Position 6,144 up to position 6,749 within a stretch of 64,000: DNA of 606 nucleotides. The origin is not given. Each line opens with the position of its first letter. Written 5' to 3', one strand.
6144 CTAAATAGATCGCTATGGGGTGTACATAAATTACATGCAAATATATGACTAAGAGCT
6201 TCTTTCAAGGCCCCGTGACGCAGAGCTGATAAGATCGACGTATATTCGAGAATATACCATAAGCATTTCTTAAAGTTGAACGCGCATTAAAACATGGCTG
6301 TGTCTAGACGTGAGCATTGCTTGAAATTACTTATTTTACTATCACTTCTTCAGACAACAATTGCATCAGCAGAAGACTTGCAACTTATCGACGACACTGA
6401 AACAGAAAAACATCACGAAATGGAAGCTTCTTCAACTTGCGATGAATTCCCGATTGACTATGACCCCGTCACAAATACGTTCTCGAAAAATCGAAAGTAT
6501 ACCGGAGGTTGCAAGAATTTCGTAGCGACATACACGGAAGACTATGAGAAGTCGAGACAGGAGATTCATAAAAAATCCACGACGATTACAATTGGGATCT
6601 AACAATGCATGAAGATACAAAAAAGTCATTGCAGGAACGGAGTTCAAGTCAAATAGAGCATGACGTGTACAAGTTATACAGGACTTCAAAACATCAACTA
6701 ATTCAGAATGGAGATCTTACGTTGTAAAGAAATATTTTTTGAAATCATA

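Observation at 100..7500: Cluster of small single-exon secreted-protein genes including a divergent paralog pair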

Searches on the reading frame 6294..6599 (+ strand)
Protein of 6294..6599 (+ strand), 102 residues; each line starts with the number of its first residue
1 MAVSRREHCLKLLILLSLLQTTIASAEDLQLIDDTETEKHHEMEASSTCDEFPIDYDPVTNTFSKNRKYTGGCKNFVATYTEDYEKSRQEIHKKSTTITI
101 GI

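Call 5: search_protein_families(library=pfam, max_evalue=1, proteins=[window:6294-6599:+])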
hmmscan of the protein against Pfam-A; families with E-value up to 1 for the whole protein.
seq(102 aa): 0 families

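Call 64: search_solved_structures(query=A11, max_evalue=10)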
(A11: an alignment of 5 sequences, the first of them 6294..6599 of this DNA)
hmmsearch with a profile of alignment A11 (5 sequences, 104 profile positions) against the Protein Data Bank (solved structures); distinct sequences matched with E-value up to 10: 1.
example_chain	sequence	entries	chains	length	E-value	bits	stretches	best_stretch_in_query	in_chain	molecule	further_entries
8pjw_A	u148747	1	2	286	0.0027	20.9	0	58-85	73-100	SAKe6FE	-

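Call 84: search_protein_families(library=pfam, alignment_id=A11, max_evalue=1)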
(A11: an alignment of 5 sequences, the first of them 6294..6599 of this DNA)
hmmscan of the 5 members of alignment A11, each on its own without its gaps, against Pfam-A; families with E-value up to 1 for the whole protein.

A. member 1, window:6294-6599:+ (102 aa): 0 families

B. families by the number of members that match (of 5 scanned): 1 family
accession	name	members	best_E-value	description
PF07009.16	NusG_II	1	0.0079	NusG domain II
